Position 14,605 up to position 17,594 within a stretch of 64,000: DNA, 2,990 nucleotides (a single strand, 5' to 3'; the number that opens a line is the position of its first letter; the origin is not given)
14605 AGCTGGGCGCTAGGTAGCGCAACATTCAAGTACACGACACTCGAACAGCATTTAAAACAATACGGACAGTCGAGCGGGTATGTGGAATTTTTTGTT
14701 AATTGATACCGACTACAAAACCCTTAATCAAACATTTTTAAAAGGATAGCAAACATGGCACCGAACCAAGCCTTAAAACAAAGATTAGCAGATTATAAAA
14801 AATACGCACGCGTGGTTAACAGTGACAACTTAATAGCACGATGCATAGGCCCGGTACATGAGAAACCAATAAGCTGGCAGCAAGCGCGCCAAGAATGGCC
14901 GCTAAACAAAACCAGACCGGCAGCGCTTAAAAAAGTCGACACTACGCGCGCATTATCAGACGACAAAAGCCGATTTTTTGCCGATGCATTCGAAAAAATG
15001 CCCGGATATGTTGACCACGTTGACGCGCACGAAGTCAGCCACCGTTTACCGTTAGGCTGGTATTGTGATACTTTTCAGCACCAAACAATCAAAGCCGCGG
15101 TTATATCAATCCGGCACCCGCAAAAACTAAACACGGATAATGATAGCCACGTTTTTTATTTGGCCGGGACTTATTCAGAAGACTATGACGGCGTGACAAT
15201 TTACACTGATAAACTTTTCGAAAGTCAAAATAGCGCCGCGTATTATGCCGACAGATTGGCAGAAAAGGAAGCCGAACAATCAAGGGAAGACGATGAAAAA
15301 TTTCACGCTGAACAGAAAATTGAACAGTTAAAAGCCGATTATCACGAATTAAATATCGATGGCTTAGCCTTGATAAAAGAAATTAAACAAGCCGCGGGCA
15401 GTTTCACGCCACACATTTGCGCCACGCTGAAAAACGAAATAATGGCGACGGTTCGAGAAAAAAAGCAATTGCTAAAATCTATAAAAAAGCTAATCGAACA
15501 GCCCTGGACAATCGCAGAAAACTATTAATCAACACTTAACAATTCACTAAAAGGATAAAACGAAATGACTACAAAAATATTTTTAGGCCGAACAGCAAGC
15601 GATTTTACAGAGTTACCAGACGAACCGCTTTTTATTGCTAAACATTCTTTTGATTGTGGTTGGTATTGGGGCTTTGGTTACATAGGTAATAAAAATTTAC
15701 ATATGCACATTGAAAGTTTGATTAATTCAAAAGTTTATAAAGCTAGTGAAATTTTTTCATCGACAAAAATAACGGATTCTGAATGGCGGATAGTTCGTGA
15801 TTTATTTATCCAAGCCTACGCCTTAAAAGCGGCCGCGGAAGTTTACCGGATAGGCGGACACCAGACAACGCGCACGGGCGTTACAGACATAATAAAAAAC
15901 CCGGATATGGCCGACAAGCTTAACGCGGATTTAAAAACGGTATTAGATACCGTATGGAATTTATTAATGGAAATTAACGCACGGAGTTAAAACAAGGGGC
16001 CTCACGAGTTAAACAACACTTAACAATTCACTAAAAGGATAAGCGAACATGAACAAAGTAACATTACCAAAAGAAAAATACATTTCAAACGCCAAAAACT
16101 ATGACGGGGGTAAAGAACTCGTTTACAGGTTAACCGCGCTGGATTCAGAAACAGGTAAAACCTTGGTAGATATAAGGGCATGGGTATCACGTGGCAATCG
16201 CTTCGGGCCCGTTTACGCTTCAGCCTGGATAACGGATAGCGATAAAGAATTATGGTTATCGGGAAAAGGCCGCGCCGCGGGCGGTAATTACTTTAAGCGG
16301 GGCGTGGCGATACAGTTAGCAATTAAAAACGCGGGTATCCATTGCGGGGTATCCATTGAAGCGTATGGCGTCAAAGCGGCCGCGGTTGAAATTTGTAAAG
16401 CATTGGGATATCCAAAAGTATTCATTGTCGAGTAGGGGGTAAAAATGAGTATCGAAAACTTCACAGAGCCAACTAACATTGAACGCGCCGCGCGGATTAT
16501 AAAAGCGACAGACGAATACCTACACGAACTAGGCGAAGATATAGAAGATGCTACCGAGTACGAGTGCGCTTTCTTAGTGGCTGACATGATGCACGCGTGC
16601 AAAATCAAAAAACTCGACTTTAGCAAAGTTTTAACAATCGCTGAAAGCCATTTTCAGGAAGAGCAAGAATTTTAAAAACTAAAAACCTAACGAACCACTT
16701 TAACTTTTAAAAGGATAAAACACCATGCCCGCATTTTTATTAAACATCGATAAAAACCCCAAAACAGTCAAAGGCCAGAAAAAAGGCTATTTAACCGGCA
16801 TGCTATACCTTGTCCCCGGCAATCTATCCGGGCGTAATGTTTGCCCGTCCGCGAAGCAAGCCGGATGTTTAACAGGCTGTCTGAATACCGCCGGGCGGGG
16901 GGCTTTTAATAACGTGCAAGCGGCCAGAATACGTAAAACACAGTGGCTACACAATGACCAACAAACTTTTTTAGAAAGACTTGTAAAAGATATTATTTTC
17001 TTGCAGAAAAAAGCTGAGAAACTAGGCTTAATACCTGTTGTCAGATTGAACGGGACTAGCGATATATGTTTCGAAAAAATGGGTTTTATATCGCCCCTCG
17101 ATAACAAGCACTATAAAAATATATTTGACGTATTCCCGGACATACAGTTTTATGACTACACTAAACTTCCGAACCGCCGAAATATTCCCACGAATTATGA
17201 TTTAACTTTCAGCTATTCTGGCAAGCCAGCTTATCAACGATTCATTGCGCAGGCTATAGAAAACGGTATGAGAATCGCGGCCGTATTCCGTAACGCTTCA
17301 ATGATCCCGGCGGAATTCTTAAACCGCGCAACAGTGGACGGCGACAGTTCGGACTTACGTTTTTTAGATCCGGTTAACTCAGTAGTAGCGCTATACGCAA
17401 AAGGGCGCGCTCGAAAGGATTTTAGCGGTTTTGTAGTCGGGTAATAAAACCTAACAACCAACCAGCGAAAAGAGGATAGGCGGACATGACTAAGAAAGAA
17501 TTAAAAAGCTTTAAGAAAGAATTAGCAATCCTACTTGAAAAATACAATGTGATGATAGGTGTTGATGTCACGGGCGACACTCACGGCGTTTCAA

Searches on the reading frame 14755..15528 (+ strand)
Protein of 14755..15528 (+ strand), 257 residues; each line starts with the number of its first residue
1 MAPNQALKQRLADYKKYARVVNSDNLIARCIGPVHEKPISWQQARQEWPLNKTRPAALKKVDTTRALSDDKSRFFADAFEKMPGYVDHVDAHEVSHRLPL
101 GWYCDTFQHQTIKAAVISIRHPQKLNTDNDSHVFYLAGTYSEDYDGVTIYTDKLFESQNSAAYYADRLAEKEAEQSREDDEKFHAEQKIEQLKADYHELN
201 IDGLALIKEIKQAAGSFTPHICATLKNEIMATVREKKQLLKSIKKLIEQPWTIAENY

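Call 8: search_protein_families(library=pfam, proteins=[window:14755-15528:+], max_evalue=0.01)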
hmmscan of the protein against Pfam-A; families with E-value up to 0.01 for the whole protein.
window:14755-15528:+ (257 aa): 0 families

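Call 11: search_protein_families(library=phrogs, proteins=[window:14755-15528:+], max_evalue=0.001)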
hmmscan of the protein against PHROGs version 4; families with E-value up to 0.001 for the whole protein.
window:14755-15528:+ (257 aa): 2 families
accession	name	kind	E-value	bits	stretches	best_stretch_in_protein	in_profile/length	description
phrog_8188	-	unknown function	1.6e-17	65.2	1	56-234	53-229/267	-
phrog_27363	-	unknown function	2.9e-11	44.5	1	98-228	67-198/221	-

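Call 53: search_protein_families(library=ncbifam, proteins=[window:14755-15528:+], max_evalue=0.01)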
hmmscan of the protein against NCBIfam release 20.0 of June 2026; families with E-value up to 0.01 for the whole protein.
window:14755-15528:+ (257 aa): 0 families

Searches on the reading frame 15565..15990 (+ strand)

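Call 9: search_protein_families(library=pfam, proteins=[window:15565-15990:+], max_evalue=0.01)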
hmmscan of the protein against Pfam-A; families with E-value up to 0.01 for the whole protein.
window:15565-15990:+ (141 aa): 0 families

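Call 11: search_protein_families(library=phrogs, proteins=[window:15565-15990:+], max_evalue=0.001)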
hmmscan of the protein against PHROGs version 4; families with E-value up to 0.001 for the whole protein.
window:15565-15990:+ (141 aa): 1 family
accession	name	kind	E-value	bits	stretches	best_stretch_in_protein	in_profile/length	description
phrog_33696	-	unknown function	5.4e-14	53.6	1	23-123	34-147/167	-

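Call 53: search_protein_families(library=ncbifam, proteins=[window:15565-15990:+], max_evalue=0.01)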
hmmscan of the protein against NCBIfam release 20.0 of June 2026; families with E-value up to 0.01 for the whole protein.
window:15565-15990:+ (141 aa): 0 families

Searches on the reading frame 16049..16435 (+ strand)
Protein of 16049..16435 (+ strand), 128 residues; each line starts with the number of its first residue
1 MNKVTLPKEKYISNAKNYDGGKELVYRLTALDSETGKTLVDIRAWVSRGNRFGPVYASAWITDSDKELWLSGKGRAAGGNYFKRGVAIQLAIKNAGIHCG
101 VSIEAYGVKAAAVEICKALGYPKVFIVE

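Call 9: search_protein_families(library=pfam, proteins=[window:16049-16435:+], max_evalue=0.01)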
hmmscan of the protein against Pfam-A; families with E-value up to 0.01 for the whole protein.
window:16049-16435:+ (128 aa): 0 families

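Call 11: search_protein_families(library=phrogs, proteins=[window:16049-16435:+], max_evalue=0.001)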
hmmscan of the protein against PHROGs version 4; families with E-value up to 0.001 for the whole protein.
window:16049-16435:+ (128 aa): 1 family
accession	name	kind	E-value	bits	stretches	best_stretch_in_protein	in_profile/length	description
phrog_7028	-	unknown function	0.00039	21.5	1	25-101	31-104/130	-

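Call 53: search_protein_families(library=ncbifam, proteins=[window:16049-16435:+], max_evalue=0.01)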
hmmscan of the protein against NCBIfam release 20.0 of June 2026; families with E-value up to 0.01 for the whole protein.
window:16049-16435:+ (128 aa): 0 families

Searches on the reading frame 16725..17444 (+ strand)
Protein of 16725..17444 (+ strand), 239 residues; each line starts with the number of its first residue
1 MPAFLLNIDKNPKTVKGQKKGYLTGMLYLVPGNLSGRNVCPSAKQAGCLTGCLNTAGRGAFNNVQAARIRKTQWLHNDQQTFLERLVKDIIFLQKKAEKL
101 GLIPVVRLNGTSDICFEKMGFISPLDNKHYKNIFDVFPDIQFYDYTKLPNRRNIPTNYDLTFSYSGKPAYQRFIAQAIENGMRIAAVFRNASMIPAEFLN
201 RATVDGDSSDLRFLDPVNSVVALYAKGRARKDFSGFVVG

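Call 9: search_protein_families(library=pfam, proteins=[window:16725-17444:+], max_evalue=0.01)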
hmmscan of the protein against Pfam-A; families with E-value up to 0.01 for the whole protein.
window:16725-17444:+ (239 aa): 1 family
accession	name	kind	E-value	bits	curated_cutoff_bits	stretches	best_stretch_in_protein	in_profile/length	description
PF17338.8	GP88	-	1.5e-40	139.9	24.4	1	11-237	7-227/230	Gene product 88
